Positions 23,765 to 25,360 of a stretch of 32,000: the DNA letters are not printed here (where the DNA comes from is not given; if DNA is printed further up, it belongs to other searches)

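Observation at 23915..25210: Candidate S-layer / abundant surface protein with expression-optimised gene design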

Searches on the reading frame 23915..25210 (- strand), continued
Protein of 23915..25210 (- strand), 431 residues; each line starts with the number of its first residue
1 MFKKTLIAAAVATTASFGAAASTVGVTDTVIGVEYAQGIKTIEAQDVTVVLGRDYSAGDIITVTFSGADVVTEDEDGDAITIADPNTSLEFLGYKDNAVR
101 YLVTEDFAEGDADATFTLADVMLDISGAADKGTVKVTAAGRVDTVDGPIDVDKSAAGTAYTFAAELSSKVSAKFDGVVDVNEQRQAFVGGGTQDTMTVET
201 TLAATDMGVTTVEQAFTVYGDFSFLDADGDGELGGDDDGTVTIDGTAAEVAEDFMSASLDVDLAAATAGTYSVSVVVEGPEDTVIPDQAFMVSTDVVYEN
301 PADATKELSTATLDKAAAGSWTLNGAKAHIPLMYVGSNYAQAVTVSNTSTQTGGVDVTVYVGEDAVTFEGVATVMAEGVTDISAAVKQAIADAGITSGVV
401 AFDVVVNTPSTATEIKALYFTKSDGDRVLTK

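Call 33: find_homologous_proteins(query=A1, max_evalue=0.00001)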
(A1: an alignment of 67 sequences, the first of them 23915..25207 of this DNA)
Query A1 (67 sequences) (430 aa, profile of the alignment): 128 proteins with E <= 0.00001 among 8000 candidates; the best 120 are listed.
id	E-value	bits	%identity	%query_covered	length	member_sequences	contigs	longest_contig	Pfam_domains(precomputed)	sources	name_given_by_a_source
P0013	6.2e-157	541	50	100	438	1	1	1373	PF19526.6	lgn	-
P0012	3.0e-154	532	52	100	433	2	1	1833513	PF19526.6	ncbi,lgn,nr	ncbi:hypothetical protein [Fluctibacter halophilus]|nr:hypothetical protein [Aestuariibacter halophi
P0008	5.4e-154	532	53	100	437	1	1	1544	PF19526.6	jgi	jgi:hypothetical protein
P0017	5.8e-154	531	49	100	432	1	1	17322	PF19526.6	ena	-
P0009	6.6e-154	531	52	100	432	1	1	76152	PF19526.6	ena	-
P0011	4.7e-153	528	51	93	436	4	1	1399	PF19526.6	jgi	jgi:hypothetical protein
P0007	5.7e-153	528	54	100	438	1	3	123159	PF19526.6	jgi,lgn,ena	jgi:hypothetical protein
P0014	6.5e-153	528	50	96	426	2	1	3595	PF19526.6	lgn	-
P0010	1.7e-151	523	51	93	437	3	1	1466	PF19526.6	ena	-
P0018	2.4e-149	516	50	96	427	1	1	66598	PF19526.6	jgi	jgi:hypothetical protein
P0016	1.3e-148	514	51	100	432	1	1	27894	PF19526.6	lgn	-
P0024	3.2e-148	513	48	93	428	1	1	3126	PF19526.6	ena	-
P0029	4.5e-148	512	48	93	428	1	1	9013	PF19526.6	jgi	-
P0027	7.5e-148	511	48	93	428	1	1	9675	PF19526.6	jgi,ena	-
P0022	1.1e-147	511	48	93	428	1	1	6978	PF19526.6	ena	-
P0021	1.9e-147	510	48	93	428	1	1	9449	PF19526.6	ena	-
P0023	1.9e-147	510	48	93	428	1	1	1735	PF19526.6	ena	-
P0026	5.4e-147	509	48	93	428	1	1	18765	PF19526.6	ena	-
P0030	5.5e-147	508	47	93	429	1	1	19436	PF19526.6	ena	-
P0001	2.1e-146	507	96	100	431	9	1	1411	PF19526.6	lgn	-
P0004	4.2e-146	506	81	100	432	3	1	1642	PF19526.6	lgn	-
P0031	5.2e-146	505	47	93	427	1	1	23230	PF19526.6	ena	-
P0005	5.2e-145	502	75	100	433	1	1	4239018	PF19526.6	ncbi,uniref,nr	ncbi:hypothetical protein [Thalassotalea euphylliae]|uniref:Uncharacterized protein n=1 Tax=Thalasso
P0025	5.8e-145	502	49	95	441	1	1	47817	PF19526.6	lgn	-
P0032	3.4e-144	499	44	100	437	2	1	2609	PF19526.6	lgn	-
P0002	9.8e-144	498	84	100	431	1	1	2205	PF19526.6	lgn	-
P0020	9.2e-143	495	48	100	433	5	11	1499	PF19526.6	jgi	jgi:hypothetical protein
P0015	9.4e-143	495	51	100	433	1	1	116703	PF19526.6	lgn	-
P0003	2.9e-142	493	81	100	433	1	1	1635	PF19526.6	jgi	jgi:hypothetical protein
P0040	1.2e-140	488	45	99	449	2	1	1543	PF19526.6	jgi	jgi:hypothetical protein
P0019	1.5e-140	487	50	100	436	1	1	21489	PF19526.6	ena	-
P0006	6.3e-140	485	69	93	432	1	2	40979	PF19526.6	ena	-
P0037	3.1e-138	480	46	100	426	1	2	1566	PF19526.6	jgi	jgi:hypothetical protein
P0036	2.2e-136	474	46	100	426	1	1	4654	PF19526.6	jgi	-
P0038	2.7e-135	470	45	100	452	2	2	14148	PF19526.6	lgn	-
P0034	2.8e-135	470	46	100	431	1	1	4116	PF19526.6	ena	-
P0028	4.0e-133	463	48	100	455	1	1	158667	PF19526.6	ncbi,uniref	ncbi:hypothetical protein GCM10009092_17710 [Bowmanella denitrificans]|uniref:Uncharacterized protei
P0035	3.4e-132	460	45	100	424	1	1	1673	PF19526.6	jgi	-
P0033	1.8e-126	441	46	100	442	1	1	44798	PF19526.6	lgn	-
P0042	1.2e-108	382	34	100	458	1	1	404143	PF19526.6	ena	-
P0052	3.0e-108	381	31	95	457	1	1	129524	PF19526.6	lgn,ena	-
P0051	4.7e-108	380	31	97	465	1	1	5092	PF19526.6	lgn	-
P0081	4.3e-107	377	32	99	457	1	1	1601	PF19526.6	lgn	-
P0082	1.3e-106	375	36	59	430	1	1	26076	PF19526.6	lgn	-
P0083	1.9e-106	375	34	100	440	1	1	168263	PF19526.6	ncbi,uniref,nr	ncbi:hypothetical protein BGP78_10960 [Pseudoalteromonas sp. MSK9-3]|uniref:hypothetical protein n=1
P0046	3.1e-106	374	39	62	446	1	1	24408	PF19526.6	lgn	-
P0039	7.2e-106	373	48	80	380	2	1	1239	PF19526.6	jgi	-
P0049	5.9e-104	367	28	100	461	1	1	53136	PF19526.6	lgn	-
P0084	2.0e-103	365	38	59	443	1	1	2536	PF19526.6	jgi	jgi:hypothetical protein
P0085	1.8e-102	362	32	99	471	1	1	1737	PF19526.6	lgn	-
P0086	3.6e-101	358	34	73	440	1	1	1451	PF19526.6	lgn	-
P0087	1.9e-100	355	32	62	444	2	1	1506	PF19526.6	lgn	-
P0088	3.0e-99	351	40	25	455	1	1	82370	PF19526.6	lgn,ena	-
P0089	6.9e-99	350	32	100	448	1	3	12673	PF19526.6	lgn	-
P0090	1.3e-97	346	30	93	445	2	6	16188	PF19526.6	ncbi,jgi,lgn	ncbi:MAG: hypothetical protein ACI9C0_000715 [Alteromonadaceae bacterium]|jgi:hypothetical protein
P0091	1.7e-96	342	27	95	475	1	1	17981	PF19526.6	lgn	-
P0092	2.3e-96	342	37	60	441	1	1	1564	PF19526.6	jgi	-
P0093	4.7e-96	341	30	90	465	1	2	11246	PF19526.6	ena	-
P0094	3.3e-95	338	33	99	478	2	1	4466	PF19526.6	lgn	-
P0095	2.1e-92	329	32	65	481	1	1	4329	PF19526.6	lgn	-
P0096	7.1e-92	327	34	77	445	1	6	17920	PF19526.6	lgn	-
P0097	5.8e-89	317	29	100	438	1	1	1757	PF19526.6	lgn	-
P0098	1.1e-88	316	32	95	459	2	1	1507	PF19526.6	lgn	-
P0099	2.9e-88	315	28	82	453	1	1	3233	PF19526.6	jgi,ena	-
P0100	3.0e-88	315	38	62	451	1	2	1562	PF19526.6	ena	-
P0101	4.6e-88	314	32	99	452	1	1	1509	PF19526.6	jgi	jgi:hypothetical protein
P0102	2.1e-87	312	30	97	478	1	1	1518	PF19526.6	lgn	-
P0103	8.0e-87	310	27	99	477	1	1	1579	PF19526.6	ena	-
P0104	3.8e-86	308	28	97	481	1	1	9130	PF19526.6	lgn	-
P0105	6.8e-86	307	30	72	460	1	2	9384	PF19526.6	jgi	jgi:hypothetical protein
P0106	1.0e-85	307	32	74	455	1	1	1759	PF19526.6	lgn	-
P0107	1.9e-85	306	33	75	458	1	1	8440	PF19526.6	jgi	-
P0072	1.9e-84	302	30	99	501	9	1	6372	PF19526.6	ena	-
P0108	5.5e-84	301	28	72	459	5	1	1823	PF19526.6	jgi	jgi:hypothetical protein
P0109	5.5e-84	301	29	83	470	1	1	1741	PF19526.6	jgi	jgi:hypothetical protein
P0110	3.4e-83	298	30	100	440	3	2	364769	PF19526.6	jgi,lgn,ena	-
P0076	4.2e-82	295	29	99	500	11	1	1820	PF19526.6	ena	-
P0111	1.1e-81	293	29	87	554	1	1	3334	PF19526.6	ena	-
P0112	2.8e-81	292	30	99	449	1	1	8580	PF19526.6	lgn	-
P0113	2.9e-81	292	30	82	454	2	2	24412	PF19526.6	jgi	jgi:hypothetical protein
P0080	4.3e-81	291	25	87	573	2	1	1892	PF19526.6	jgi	jgi:hypothetical protein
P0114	3.0e-80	289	30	95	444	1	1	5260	PF19526.6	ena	-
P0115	1.9e-79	286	30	95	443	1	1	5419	PF19526.6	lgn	-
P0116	7.3e-79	284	28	62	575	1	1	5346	PF19526.6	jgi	jgi:hypothetical protein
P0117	5.1e-78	281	33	66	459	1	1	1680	PF19526.6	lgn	-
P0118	6.7e-78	281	28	100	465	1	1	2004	PF19526.6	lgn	-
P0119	7.7e-77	277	40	34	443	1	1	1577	PF19526.6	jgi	jgi:hypothetical protein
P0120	3.4e-76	275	33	25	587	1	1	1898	PF19526.6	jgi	jgi:hypothetical protein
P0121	5.2e-76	275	27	87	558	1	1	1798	PF19526.6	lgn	-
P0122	6.0e-75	271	34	60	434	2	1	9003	PF19526.6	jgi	jgi:hypothetical protein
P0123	7.3e-75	271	28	83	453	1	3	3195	PF19526.6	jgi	-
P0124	4.8e-74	268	32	92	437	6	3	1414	PF19526.6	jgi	-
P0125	2.0e-73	266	26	64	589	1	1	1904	PF19526.6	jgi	jgi:hypothetical protein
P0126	2.9e-73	266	30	95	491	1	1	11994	PF19526.6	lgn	-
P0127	3.4e-72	262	38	34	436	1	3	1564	PF19526.6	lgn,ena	-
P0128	5.9e-72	261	27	99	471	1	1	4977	PF19526.6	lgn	-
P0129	1.1e-71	260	33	57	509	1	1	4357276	PF19526.6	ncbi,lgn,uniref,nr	ncbi:hypothetical protein [Thalassotalea euphylliae]|uniref:Uncharacterized protein n=1 Tax=Thalasso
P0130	3.1e-71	259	39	19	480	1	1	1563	PF19526.6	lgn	-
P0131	6.6e-71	258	27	99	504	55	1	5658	PF19526.6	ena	-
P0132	9.6e-71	257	31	99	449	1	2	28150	PF19526.6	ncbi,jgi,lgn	ncbi:MAG: hypothetical protein ACI9VT_000014 [Psychroserpens sp.]|jgi:hypothetical protein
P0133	9.6e-70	254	35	63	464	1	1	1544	PF19526.6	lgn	-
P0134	2.9e-68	249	35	50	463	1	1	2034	PF19526.6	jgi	jgi:hypothetical protein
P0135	3.7e-67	245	37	25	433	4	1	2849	PF19526.6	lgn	-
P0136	1.5e-65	240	31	100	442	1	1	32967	PF19526.6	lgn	-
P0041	5.6e-63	232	51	49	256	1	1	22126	PF19526.6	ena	-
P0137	1.4e-59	220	28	92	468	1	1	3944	PF19526.6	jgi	jgi:hypothetical protein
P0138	1.9e-56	210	26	92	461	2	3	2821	PF19526.6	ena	-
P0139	1.5e-53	201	33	59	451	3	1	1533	PF19526.6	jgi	-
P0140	1.3e-52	198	29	76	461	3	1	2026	PF19526.6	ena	-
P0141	1.5e-51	194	30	60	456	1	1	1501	PF19526.6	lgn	-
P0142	9.2e-49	185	28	99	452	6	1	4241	PF19526.6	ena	-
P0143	2.1e-48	184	27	99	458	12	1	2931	PF19526.6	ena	-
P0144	5.7e-47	179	29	99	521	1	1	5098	PF19526.6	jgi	jgi:hypothetical protein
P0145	1.5e-46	178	27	61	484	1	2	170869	PF19526.6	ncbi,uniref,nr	ncbi:hypothetical protein CWB96_10930 [Pseudoalteromonas citrea]|uniref:Uncharacterized protein n=1 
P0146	5.0e-46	176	28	100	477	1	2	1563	PF19526.6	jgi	jgi:hypothetical protein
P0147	3.3e-44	170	30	95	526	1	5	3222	PF19526.6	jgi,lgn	jgi:hypothetical protein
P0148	4.3e-44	169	26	59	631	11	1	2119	PF19526.6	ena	-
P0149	5.4e-43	166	26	52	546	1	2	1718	PF19526.6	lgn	-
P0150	1.9e-42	164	26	52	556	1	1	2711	PF19526.6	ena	-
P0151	2.3e-42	164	26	80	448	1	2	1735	PF19526.6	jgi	-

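Call 40: find_encoding_contigs(protein=P0005, flank=10000, max_places=2)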
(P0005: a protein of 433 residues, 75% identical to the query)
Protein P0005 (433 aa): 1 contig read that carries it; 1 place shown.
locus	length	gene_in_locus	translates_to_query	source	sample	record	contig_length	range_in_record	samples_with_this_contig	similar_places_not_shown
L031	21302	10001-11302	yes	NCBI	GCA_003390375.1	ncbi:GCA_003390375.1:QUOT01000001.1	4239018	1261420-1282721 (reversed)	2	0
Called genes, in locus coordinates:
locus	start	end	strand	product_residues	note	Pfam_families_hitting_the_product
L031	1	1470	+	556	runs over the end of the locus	PF00437:T2SSE, PF13401:AAA_22 (faint)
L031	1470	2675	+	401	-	PF28597:T2SSF_N (weak), PF00482:T2SSF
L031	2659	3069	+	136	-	PF07963:N_methyl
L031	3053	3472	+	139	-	-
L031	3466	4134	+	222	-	PF07963:N_methyl (weak)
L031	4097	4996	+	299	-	PF21687:T2SSK_1st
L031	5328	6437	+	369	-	-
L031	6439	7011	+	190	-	-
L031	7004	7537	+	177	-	-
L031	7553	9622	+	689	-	PF03958:Secretin_N, PF00263:Secretin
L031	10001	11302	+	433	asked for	PF19526:Slr4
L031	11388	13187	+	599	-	PF14559:TPR_19 (faint), PF00515:TPR_1 (faint), PF07719:TPR_2 (faint), PF13181:TPR_8 (faint), PF13428:TPR_14 (faint)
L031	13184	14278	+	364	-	PF01041:DegT_DnrJ_EryC1, PF01212:Beta_elim_lyase (faint)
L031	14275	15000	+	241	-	PF00551:Formyl_trans_N, PF18216:N_formyltrans_C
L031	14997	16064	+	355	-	PF07429:Glyco_transf_56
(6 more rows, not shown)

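Call 55: find_encoding_contigs(protein=window:23915-25210:-, flank=3000, max_places=4)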
Protein window:23915-25210:- (431 aa): no gene with exactly this product is on record in the collection.

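Call 79: search_solved_structures(query=A1, max_evalue=10)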
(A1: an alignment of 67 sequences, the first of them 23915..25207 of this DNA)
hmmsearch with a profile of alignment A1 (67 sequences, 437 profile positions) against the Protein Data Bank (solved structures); distinct sequences matched with E-value up to 10: 17.
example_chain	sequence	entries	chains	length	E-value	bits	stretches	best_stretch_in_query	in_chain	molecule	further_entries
7bwl_A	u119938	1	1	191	0.012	18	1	1-109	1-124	UPF0312 protein PA0423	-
5coc_A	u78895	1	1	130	0.2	13.9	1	184-273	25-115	Immunoglobulin G-binding protein A,Calmodulin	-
4q57_A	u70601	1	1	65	0.88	11.8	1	225-274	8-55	Calmodulin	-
6u3d_A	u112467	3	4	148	1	11.6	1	225-276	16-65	Calmodulin-1 | Calmodulin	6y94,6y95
6xy3_AAA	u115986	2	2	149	1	11.6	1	225-276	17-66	Calmodulin-1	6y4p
9nvn_E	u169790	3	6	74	1.1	11.5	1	225-273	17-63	Calmodulin-1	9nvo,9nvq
1ak8_A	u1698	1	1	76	1.1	11.4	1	225-274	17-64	CALMODULIN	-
3b32_A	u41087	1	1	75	1.1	11.4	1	225-274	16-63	Calmodulin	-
1f70_A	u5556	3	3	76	1.2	11.4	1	225-274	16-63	CALMODULIN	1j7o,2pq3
2lqc_A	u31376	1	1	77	1.2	11.4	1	225-274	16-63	Calmodulin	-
7cqp_B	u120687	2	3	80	1.2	11.3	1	225-274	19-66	Calmodulin-1 | AT15141p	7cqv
5m2q_A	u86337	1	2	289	2.1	10.5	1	3-31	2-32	Outer membrane protein A,Vitamin B12-binding protein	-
5ovw_A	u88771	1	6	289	2.1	10.5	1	3-30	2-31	Vitamin B12-binding protein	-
5m29_A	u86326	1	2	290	2.1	10.5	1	3-30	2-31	Vitamin B12-binding protein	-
5m34_A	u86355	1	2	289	2.2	10.5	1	3-31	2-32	Vitamin B12-binding protein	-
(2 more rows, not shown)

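Call 80: search_protein_families(library=padloc, proteins=[window:23915-25210:-], max_evalue=0.001)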
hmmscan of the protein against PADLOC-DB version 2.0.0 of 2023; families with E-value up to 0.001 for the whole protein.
window:23915-25210:- (431 aa): 0 families

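Call 89: search_protein_representatives(alignment_id=A1)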
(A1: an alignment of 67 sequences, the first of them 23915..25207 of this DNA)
Query: 67 sequences, 437 profile positions. Proteins with E-value up to 0.001 (for the whole library): 1118; up to 1e-10: 872; up to 1e-30: 567. The best 150 are listed.
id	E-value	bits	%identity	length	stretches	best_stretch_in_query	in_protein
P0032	1.1e-144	499.2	-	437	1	1-432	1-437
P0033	5.7e-127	440.8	-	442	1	1-432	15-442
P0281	3.7e-110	385.4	-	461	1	1-434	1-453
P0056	3.0e-109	382.5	-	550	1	1-437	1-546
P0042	3.9e-109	382.1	-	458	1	1-436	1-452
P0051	1.5e-108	380.2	-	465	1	1-435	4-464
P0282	4.2e-108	378.7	-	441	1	1-432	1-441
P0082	4.1e-107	375.4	-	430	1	1-432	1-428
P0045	1.1e-106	374.0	-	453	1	1-432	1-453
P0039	2.3e-106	372.9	-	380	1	1-370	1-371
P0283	5.4e-104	365.1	-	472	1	1-432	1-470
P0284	1.4e-103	363.7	-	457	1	1-431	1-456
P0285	9.9e-103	361.0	-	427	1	1-432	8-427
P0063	9.1e-102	357.8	-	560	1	1-437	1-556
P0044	1.3e-100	354.0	-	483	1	1-435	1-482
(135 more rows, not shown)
